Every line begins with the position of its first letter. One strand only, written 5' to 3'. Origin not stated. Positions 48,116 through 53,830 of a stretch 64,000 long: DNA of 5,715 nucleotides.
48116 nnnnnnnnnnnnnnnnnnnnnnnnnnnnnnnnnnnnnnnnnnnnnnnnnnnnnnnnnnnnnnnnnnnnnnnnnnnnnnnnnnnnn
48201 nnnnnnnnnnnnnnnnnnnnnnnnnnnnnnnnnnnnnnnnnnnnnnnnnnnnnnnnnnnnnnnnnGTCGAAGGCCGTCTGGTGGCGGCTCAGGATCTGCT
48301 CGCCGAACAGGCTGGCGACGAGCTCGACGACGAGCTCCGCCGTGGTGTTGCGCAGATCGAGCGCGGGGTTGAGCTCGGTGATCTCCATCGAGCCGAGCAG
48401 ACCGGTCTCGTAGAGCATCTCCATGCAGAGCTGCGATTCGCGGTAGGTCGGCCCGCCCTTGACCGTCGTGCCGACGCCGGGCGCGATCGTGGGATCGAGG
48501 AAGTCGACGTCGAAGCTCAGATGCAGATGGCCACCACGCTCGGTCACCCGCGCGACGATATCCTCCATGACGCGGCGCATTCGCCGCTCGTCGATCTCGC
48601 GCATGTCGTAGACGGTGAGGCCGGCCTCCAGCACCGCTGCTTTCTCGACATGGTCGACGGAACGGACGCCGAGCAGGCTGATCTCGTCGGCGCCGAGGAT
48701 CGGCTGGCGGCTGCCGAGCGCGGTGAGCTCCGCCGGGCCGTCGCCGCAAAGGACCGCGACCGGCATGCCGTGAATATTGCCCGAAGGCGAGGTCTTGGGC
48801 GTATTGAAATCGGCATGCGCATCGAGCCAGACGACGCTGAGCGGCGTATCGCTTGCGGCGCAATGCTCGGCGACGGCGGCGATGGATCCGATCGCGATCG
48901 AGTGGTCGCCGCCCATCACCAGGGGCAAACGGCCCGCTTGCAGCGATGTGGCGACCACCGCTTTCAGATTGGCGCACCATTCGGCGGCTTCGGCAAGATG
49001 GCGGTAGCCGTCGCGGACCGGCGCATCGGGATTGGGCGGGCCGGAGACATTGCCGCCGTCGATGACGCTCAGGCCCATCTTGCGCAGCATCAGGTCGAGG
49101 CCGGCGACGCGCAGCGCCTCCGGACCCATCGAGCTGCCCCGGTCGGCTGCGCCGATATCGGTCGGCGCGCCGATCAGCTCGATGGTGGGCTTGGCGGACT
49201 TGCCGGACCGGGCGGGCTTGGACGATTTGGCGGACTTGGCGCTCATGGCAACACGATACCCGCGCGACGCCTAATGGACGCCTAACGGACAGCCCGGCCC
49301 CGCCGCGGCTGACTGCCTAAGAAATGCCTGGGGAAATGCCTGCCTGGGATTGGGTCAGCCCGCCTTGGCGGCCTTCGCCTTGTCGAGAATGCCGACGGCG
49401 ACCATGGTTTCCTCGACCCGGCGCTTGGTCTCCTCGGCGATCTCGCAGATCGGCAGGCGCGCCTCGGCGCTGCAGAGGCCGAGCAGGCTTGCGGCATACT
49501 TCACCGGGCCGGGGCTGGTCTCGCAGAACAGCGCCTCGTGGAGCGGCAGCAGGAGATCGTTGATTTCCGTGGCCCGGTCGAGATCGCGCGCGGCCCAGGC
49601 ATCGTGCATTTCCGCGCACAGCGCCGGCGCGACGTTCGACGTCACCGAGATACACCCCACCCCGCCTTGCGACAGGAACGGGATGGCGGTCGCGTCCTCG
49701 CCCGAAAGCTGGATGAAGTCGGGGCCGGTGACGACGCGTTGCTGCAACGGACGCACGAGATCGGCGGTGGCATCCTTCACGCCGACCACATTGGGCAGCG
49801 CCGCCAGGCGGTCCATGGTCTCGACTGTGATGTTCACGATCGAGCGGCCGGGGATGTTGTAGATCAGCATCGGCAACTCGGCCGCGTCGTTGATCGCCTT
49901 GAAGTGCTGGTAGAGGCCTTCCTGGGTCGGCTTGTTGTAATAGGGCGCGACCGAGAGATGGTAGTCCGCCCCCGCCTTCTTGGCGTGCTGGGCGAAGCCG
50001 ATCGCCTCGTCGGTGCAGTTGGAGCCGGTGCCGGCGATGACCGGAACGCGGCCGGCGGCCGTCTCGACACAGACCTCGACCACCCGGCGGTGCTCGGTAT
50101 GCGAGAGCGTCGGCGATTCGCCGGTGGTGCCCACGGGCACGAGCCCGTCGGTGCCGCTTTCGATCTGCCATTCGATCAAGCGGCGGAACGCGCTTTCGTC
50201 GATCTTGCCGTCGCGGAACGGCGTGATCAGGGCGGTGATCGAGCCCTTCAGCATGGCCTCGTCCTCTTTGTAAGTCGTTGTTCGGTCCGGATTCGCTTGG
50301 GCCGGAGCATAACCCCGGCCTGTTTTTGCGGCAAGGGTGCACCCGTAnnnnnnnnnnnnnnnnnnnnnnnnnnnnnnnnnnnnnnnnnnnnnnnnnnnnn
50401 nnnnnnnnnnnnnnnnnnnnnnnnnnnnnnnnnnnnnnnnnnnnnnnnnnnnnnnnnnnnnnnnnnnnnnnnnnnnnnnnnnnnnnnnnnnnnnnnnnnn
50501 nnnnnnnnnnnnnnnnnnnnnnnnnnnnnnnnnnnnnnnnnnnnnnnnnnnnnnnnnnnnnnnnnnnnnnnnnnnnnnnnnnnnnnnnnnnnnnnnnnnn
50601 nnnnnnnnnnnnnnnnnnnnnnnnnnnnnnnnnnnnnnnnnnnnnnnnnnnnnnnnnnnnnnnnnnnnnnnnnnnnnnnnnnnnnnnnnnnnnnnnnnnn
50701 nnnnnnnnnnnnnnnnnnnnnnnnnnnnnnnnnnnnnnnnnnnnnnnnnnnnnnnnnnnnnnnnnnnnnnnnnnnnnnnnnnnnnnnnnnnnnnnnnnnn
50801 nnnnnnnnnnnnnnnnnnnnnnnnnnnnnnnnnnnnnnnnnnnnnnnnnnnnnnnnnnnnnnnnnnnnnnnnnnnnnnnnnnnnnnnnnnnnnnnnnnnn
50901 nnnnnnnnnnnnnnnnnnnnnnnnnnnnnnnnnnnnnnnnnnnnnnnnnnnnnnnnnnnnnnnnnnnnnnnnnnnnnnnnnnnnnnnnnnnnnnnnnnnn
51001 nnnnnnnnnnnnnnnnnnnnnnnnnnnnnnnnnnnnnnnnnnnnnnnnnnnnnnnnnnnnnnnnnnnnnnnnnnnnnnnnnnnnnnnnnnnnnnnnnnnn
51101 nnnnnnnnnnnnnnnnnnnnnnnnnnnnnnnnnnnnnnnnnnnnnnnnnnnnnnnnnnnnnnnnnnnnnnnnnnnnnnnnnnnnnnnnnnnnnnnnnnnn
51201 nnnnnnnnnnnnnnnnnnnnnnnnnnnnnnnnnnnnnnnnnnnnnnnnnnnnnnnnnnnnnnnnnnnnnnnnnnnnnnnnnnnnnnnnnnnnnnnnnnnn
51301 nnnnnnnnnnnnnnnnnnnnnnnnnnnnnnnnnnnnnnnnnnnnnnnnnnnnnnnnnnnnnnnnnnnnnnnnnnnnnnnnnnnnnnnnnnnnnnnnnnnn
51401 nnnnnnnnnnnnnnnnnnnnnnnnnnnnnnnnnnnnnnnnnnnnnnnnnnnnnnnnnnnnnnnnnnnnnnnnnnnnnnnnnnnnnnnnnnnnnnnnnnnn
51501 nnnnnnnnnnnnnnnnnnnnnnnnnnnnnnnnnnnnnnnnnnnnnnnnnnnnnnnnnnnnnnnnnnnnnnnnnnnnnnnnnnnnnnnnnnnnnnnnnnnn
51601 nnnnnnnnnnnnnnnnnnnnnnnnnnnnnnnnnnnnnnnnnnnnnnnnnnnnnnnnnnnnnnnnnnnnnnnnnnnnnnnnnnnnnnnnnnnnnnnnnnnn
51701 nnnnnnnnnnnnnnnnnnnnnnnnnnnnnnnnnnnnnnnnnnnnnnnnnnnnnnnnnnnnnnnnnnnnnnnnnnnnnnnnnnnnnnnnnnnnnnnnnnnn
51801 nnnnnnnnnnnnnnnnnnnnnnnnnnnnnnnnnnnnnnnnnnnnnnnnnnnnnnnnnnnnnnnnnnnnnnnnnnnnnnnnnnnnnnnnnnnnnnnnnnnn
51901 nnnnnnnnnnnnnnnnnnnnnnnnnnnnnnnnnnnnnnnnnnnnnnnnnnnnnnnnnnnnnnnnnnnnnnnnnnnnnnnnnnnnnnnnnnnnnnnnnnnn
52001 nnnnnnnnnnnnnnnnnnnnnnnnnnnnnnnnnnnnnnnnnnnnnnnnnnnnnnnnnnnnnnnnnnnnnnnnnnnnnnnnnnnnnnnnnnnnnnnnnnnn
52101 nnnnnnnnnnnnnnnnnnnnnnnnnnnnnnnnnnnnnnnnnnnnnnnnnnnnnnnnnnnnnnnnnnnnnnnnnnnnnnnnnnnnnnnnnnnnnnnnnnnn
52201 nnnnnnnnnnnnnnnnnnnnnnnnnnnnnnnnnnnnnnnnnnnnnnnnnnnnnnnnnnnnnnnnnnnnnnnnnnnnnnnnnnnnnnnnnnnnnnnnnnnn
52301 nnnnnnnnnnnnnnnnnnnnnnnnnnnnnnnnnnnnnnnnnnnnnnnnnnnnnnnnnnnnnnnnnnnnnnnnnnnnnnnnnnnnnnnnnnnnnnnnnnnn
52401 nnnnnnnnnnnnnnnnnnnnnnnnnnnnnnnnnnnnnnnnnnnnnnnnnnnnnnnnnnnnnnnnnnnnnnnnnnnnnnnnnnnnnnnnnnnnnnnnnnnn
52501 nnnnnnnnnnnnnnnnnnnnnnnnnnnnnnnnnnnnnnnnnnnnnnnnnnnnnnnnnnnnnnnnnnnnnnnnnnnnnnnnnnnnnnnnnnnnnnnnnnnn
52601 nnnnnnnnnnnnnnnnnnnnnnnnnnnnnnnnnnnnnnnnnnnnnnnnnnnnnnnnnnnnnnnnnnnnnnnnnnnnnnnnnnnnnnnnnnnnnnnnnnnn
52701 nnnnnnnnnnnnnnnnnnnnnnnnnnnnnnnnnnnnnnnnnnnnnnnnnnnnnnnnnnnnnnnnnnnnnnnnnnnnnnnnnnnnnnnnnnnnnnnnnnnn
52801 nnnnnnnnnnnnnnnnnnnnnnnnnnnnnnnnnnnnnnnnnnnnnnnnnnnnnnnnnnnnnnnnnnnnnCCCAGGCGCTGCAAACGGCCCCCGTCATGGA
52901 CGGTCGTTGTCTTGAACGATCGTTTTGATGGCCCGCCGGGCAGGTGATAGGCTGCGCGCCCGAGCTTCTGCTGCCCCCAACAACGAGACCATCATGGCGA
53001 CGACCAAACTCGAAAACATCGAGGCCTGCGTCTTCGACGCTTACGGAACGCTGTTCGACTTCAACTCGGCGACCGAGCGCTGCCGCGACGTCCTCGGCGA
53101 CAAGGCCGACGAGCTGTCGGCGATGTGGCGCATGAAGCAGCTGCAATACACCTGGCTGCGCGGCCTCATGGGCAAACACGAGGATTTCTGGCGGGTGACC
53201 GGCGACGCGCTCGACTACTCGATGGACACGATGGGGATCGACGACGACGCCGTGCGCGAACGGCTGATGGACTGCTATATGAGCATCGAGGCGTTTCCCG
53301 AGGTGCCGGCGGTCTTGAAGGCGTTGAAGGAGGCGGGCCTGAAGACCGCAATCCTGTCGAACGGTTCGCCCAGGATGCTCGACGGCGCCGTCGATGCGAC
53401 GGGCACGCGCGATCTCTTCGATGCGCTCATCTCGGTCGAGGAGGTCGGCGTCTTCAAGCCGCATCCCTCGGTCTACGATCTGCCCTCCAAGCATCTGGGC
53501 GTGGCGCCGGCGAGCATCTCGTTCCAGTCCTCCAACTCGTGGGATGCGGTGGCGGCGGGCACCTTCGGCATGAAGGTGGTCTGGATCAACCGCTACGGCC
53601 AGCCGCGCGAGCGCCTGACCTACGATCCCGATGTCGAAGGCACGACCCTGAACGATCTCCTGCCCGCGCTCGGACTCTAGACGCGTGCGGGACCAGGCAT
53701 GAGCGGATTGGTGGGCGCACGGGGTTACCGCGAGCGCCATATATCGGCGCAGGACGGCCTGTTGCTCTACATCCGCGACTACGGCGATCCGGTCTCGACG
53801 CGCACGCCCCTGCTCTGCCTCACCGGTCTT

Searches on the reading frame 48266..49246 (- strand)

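Call 8: search_protein_families(library=ncbifam, proteins=[window:48266-49246:-])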
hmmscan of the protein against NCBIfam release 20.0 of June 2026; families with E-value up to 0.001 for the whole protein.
window:48266-49246:- (327 aa): 5 families
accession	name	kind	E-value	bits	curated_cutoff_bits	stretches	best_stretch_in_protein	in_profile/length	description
TIGR01229.1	rocF_arginase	equivalog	2.2e-82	276.8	227.6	1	24-318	2-299/300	arginase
NF002564.0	PRK02190.1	subfamily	5.1e-26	91.6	302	1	22-314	35-298/307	agmatinase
TIGR01227.1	hutG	equivalog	2.2e-24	86.2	229.15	1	17-313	32-305/307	formimidoylglutamase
TIGR01230.1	agmatinase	equivalog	1.4e-20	74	174.3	1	26-311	19-270/275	agmatinase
NF010347.0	PRK13775.1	equivalog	3.3e-08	33.2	381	1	106-322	127-330/331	formimidoylglutamase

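Call 9: search_protein_families(library=pfam, proteins=[window:48266-49246:-])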
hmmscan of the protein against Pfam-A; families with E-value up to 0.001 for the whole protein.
window:48266-49246:- (327 aa): 1 family
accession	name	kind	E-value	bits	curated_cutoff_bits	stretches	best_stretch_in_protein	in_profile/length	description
PF00491.26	Arginase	-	1.6e-72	244.7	22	1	22-314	3-279/280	Arginase family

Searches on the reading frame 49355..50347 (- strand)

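Call 33: search_protein_families(library=pfam, max_evalue=1e-8, proteins=[window:49355-50347:-])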
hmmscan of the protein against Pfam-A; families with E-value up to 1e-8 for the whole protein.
window:49355-50347:- (330 aa): 1 family
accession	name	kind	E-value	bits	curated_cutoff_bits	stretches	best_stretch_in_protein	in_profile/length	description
PF00701.28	DHDPS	-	3.6e-94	315.2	22.1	1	33-315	2-286/289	Dihydrodipicolinate synthetase family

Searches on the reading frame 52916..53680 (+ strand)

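Call 32: search_protein_families(library=pfam, max_evalue=1e-8, proteins=[window:52916-53680:+])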
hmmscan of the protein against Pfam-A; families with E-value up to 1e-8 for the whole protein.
window:52916-53680:+ (254 aa): 2 families
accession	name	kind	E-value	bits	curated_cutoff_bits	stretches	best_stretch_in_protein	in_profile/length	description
PF00702.32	Hydrolase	-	1.8e-20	74.6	26.4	1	35-214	1-187/191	haloacid dehalogenase-like hydrolase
PF13419.12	HAD_2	-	1.5e-12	48.4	23.8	1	114-224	70-178/178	Haloacid dehalogenase-like hydrolase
